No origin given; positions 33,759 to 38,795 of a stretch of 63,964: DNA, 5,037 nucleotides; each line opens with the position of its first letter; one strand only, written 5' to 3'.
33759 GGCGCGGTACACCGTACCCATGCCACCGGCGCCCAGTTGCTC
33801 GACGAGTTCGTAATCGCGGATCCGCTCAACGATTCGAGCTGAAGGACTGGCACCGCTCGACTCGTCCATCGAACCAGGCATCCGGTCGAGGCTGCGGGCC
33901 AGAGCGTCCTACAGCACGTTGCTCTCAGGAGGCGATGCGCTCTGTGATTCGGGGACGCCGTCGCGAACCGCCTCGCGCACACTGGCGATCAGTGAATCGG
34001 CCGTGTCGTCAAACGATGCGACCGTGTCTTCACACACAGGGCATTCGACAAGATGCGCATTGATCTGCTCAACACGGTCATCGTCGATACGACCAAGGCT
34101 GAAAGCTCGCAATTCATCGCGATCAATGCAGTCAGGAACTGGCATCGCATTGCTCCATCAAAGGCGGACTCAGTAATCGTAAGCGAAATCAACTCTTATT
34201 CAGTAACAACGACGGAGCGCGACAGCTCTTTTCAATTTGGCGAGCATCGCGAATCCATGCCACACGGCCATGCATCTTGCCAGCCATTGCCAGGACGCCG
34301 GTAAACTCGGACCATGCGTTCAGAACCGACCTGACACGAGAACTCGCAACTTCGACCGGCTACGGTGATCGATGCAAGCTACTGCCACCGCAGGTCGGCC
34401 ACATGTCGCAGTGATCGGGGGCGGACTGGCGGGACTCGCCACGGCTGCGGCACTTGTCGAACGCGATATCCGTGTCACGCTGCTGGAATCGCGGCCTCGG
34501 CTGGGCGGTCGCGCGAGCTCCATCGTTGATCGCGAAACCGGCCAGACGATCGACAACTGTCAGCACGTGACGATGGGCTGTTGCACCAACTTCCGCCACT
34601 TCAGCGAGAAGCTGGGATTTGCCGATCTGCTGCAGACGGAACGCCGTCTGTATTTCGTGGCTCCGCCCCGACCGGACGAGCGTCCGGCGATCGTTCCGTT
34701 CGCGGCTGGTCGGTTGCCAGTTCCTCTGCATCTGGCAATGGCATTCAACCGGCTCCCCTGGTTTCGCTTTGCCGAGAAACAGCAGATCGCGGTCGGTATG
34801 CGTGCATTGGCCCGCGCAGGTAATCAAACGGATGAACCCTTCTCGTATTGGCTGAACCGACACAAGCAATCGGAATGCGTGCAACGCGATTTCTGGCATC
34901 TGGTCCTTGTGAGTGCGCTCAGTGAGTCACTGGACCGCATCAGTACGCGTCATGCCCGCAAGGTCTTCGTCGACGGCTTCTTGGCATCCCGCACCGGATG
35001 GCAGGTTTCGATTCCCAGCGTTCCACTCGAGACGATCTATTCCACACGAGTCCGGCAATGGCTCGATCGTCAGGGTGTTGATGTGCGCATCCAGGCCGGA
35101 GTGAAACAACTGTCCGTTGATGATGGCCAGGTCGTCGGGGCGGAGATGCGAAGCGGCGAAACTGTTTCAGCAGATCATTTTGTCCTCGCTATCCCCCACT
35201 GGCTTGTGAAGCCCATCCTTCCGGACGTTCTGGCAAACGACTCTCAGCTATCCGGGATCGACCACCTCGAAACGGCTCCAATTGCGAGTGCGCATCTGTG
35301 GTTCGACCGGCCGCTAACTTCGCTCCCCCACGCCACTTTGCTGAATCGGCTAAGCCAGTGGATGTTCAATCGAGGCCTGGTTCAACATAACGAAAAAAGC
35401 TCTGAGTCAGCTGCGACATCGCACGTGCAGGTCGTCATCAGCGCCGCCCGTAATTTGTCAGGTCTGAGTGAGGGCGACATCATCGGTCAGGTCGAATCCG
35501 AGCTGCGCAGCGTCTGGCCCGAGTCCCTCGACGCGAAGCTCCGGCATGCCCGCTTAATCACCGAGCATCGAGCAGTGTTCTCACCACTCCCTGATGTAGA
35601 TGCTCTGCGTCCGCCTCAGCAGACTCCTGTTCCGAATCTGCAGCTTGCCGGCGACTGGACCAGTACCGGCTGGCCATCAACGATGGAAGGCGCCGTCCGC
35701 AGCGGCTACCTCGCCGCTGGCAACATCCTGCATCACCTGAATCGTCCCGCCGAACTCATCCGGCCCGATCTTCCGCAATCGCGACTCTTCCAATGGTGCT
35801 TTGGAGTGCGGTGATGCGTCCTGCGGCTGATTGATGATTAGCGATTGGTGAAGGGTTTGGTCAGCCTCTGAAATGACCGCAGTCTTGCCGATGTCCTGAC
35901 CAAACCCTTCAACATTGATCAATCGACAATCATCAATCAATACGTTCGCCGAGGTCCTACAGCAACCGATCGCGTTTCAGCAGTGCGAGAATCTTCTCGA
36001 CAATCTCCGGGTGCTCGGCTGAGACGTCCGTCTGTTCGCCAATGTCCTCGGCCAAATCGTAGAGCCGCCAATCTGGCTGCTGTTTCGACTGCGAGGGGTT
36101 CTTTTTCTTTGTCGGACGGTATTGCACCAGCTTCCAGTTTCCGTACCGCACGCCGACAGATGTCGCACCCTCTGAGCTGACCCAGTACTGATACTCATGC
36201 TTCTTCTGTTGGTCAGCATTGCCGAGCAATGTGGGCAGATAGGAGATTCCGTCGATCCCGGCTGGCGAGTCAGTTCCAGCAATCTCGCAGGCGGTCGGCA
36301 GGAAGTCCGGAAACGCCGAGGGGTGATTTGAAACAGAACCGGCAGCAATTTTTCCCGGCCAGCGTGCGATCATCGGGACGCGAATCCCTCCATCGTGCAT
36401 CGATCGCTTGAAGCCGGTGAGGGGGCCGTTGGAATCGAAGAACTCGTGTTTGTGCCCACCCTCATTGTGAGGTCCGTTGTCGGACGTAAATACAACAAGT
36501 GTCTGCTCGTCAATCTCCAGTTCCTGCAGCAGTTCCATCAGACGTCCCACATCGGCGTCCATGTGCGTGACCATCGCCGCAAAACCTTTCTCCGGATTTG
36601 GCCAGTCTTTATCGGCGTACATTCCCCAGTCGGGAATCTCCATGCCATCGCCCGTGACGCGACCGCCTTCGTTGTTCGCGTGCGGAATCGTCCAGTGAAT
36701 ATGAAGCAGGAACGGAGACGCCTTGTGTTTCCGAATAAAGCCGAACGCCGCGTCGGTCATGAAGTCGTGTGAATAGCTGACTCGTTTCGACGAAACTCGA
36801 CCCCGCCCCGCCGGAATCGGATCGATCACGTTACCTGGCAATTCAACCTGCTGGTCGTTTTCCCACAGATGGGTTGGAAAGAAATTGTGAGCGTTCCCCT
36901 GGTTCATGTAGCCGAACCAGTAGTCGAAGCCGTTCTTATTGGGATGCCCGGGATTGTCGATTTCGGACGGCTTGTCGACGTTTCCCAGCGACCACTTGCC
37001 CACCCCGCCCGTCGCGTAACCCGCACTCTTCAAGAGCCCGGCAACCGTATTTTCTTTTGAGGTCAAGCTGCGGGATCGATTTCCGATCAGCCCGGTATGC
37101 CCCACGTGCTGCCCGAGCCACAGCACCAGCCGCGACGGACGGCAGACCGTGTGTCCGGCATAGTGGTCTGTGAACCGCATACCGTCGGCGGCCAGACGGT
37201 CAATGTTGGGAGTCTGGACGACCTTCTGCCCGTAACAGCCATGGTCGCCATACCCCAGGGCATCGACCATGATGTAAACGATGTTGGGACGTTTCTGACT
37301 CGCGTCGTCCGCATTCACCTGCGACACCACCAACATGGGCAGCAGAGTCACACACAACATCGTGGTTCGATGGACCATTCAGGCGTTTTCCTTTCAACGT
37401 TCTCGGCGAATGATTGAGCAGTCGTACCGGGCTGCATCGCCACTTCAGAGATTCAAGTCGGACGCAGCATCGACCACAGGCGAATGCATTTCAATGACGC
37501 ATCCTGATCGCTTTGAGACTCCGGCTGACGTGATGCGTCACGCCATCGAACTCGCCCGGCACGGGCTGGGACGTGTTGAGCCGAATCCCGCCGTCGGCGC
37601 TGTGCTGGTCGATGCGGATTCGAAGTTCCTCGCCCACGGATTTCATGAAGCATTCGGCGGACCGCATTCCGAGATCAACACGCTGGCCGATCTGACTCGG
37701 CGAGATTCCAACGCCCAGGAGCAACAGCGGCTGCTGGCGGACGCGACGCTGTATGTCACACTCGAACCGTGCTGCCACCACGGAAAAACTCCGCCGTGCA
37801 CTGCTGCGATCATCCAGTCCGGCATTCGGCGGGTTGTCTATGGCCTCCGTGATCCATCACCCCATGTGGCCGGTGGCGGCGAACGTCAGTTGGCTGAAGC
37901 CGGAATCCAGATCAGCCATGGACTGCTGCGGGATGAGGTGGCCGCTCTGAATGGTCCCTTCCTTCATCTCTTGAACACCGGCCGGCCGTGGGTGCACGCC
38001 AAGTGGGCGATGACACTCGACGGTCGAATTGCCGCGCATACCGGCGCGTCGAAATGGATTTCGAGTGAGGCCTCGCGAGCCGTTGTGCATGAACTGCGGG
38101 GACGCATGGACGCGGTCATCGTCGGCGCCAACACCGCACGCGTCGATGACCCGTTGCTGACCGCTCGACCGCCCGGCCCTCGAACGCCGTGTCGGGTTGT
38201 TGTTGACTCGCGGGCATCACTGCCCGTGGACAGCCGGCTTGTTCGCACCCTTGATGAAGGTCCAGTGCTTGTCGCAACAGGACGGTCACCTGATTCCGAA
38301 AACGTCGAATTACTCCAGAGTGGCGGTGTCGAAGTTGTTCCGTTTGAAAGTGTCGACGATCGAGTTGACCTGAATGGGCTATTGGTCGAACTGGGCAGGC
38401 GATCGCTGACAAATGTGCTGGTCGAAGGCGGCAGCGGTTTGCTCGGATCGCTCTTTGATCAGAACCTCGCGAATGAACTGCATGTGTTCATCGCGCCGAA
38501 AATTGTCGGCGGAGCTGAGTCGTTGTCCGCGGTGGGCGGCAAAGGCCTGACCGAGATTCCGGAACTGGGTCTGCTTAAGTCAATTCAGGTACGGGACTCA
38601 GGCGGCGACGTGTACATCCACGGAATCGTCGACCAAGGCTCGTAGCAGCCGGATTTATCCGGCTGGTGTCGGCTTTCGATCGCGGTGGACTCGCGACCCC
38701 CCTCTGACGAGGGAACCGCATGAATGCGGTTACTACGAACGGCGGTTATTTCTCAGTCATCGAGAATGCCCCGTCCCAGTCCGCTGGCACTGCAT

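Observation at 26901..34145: Four-gene minus-strand signalling operon: zf-HC2-like ORF, CpaB-ectodomain kinase, HEAT protein, Cache-ectodomain kinase-like protein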

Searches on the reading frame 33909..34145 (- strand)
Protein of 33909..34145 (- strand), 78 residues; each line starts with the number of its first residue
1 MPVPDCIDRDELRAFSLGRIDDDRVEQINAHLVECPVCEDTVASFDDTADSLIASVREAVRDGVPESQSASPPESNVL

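Call 7: search_protein_families(library=pfam, proteins=[window:33909-34145:-], max_evalue=0.1)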
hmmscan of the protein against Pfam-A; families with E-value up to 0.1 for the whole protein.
window:33909-34145:- (78 aa): 1 family
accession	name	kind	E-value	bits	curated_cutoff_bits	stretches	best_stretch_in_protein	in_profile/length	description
PF13490.11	zf-HC2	-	0.06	13.9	22.2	0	18-38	14-34/35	Putative zinc-finger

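Call 43: list_cluster_members(proteins=[P0018, window:33909-34145:-, window:31710-33881:-, window:29110-31713:-, window:26901-29000:-])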
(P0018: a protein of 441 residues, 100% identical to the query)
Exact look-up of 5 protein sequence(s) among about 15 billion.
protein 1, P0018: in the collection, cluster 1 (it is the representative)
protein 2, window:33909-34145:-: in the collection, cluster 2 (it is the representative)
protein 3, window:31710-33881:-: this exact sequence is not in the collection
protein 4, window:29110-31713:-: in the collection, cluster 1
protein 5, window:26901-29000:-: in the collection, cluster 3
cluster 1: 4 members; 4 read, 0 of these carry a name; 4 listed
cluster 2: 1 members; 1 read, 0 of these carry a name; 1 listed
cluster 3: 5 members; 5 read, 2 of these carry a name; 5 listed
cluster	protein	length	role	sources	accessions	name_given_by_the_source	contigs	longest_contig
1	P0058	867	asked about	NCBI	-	-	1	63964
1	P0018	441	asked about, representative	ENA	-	-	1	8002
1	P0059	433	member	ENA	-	-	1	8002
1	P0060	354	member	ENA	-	-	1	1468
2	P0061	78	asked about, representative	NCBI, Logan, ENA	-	-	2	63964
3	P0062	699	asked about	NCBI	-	-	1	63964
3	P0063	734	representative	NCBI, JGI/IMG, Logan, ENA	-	-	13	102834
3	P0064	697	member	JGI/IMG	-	hypothetical protein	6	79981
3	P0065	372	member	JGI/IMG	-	hypothetical protein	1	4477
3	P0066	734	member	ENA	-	-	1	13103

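Call 94: search_solved_structures(query=A5, max_evalue=10, show_alignments=3)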
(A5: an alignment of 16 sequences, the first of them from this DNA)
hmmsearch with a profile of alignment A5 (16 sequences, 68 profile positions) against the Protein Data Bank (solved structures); distinct sequences matched with E-value up to 10: 7.
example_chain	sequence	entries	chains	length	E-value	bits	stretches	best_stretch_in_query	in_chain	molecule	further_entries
8rlz_A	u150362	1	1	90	0.0022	20.9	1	10-40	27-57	Antisigma factor DdvA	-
2q1z_B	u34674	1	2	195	0.0035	20.3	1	6-55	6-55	Anti-Sigma factor ChrR, transcriptional activator ChrR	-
2z2s_B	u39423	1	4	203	0.0037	20.2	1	6-55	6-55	Anti-Sigma factor ChrR, transcriptional activator ChrR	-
3hug_B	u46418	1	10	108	0.015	18.3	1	14-44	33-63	PROBABLE CONSERVED MEMBRANE PROTEIN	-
8rot_B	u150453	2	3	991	0.054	16.5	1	10-39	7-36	CHAT domain-containing protein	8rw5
6mpx_A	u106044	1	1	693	0.14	15.1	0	27-40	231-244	fusion protein of non-collagenous domains of collagen type IV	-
4g1a_A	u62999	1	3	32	0.57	13.2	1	25-47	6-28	AQ-C16C19 peptide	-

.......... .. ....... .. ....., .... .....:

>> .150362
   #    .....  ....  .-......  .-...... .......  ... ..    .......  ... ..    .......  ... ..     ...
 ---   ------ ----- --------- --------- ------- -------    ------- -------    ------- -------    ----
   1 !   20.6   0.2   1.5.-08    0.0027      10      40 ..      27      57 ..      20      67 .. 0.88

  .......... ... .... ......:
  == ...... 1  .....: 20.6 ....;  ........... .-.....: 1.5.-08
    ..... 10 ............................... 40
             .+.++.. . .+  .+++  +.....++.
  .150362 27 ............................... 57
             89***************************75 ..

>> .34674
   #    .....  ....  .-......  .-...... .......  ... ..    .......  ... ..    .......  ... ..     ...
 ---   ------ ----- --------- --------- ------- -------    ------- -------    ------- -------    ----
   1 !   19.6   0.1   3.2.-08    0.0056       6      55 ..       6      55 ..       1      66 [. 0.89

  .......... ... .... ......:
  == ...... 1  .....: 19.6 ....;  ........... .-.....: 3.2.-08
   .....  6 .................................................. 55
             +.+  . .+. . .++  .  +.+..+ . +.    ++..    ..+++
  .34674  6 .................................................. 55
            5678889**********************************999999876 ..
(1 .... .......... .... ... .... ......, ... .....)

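Call 95: search_protein_families(library=pfam, alignment_id=A5, max_evalue=1)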
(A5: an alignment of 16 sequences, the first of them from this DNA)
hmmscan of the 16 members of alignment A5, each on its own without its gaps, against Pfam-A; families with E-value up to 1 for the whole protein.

A. member 1, seq(68 aa): 2 families
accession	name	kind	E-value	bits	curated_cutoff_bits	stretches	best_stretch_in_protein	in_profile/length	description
PF13490.11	zf-HC2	-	0.049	14.2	22.2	1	18-38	14-34/35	Putative zinc-finger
PF06676.16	DUF1178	-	0.17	12.7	31.6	1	23-42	23-42/147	Protein of unknown function (DUF1178)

B. families by the number of members that match (of 16 scanned): 10 families
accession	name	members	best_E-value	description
PF13490.11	zf-HC2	15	6.1e-06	Putative zinc-finger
PF22618.1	RskA_N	2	0.024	Anti-sigma-K factor RskA, N-terminal domain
PF10588.14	NADH-G_4Fe-4S_3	1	0.014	NADH-ubiquinone oxidoreductase-G iron-sulfur binding region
PF24434.1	DUF7557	1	0.046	Family of unknown function (DUF7557)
PF25207.1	DUF7837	1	0.057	Domain of unknown function (DUF7837)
PF19960.5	EAD7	1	0.12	Effector-associated domain 7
PF19538.4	DUF6062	1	0.13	Family of unknown function (DUF6062)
PF22991.1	Lock_Gag1-like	1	0.16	Gag1-like, lock domain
PF06676.16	DUF1178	1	0.17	Protein of unknown function (DUF1178)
PF04423.19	Rad50_zn_hook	1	0.19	Rad50 zinc hook motif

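Call 99: find_homologous_proteins(query=window:33909-34145:-, max_evalue=0.001)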
Query window:33909-34145:- (78 aa): 2 proteins with E <= 0.001 among 2 candidates.
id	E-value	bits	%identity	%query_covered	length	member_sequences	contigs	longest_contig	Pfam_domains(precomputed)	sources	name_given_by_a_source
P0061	5.2e-43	162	100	100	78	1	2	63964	-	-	-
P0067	4.6e-35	137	87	100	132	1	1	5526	-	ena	-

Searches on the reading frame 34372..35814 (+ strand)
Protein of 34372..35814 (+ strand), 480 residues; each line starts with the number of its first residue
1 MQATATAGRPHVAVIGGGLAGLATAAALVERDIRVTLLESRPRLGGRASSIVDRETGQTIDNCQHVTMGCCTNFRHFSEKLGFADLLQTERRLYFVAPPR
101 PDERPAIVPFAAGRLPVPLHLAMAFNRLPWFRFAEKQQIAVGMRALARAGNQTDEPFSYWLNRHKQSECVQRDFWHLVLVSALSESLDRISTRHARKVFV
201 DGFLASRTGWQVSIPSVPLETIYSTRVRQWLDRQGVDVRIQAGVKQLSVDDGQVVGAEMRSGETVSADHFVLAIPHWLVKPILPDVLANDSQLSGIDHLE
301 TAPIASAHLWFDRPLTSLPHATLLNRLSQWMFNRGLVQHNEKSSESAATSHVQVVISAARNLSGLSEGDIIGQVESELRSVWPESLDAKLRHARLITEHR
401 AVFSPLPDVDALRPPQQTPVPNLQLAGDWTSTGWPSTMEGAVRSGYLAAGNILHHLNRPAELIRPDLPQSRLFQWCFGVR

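Call 9: search_protein_families(library=pfam, proteins=[window:34372-35814:+], max_evalue=0.01)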
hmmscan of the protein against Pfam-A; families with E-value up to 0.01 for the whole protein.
window:34372-35814:+ (480 aa): 13 families
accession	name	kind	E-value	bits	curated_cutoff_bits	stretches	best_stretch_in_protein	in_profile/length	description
PF01593.30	Amino_oxidase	-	1.4e-43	150.3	19.8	1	19-453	1-443/443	Flavin containing amine oxidoreductase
PF13450.12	NAD_binding_8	-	2.7e-13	50.4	21.9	1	14-69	1-54/68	NAD(P)-binding Rossmann-like domain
PF01266.30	DAO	-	2.2e-12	47.6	27.9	1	11-50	1-40/353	FAD dependent oxidoreductase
PF07992.20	Pyr_redox_2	-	7.7e-09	35.8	26.1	1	10-47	142-179/291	Pyridine nucleotide-disulphide oxidoreductase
PF00890.30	FAD_binding_2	-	8.5e-08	32.2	20.4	1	12-46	2-36/414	FAD binding domain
PF12831.13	FAD_oxidored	-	2.3e-07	30.9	27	1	12-52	2-42/416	FAD dependent oxidoreductase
PF03486.20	HI0933_like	-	1.3e-06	28.5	50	1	11-45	2-36/244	HI0933-like protein Rossmann domain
PF01134.28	GIDA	-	2.1e-06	27.5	22.1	1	12-59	2-29/391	Glucose inhibited division protein A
PF00070.33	Pyr_redox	-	1.4e-05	25.9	22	1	11-45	1-35/82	Pyridine nucleotide-disulphide oxidoreductase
PF13454.12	NAD_binding_9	-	0.00042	20.8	21.8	0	13-49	1-41/155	FAD-NAD(P)-binding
PF01494.25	FAD_binding_3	-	0.0016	18.1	22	1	11-42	3-34/349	FAD binding domain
PF05834.18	Lycopene_cycl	-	0.0021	17.6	23.4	1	12-54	2-47/380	Lycopene cyclase protein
PF01262.27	AlaDh_PNT_C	-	0.0078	16.1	23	0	9-55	23-74/214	Alanine dehydrogenase/PNT, C-terminal domain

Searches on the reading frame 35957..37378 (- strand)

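Call 9: search_protein_families(library=pfam, proteins=[window:35957-37378:-], max_evalue=0.01)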
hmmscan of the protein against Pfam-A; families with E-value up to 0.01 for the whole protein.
window:35957-37378:- (473 aa): 4 families
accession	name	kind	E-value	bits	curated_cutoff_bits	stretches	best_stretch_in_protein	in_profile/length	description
PF00884.28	Sulfatase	-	2.6e-49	168.6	25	1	31-368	1-300/301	Sulfatase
PF16347.10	SGSH_C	-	2.9e-15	57.2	29.3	1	324-456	8-135/154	N-sulphoglucosamine sulphohydrolase, C-terminal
PF01663.27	Phosphodiest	-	6.7e-05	23.1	23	1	54-335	18-249/342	Type I phosphodiesterase / nucleotide pyrophosphatase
PF14707.11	Sulfatase_C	-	0.0039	18.2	30.9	1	408-468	15-90/127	C-terminal region of aryl-sulfatase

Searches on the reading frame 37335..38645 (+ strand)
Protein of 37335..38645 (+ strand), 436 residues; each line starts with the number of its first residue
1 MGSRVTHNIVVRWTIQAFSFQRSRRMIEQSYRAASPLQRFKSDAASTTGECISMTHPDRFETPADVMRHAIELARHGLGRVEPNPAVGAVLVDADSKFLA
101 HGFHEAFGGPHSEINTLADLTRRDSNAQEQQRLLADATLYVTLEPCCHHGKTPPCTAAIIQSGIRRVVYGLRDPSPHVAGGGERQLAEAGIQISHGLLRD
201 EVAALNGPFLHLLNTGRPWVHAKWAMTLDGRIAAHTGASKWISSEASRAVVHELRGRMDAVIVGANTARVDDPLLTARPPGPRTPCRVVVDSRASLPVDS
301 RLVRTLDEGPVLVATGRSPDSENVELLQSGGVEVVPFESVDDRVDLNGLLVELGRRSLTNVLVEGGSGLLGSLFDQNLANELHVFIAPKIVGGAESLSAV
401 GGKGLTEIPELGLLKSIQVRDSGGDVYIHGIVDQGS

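Call 9: search_protein_families(library=pfam, proteins=[window:37335-38645:+], max_evalue=0.01)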
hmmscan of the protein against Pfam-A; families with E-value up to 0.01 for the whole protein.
window:37335-38645:+ (436 aa): 5 families
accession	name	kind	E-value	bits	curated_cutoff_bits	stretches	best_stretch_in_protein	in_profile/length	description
PF01872.23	RibD_C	-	6.6e-48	163.6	24.1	1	218-417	1-189/197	RibD C-terminal domain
PF00383.29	dCMP_cyt_deam_1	-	3.6e-17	62.5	25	1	65-170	6-101/102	Cytidine and deoxycytidylate deaminase zinc-binding region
PF18785.7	Inv-AAD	-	8e-10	39.1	26.5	1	88-195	1-116/129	Invertebrate-AID/APOBEC-deaminase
PF14437.12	MafB19-deam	-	1.4e-09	38.5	27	1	67-176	7-106/142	MafB19-like deaminase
PF14439.12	Bd3614-deam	-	0.0061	17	38.5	0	111-175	36-94/113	Bd3614-like deaminase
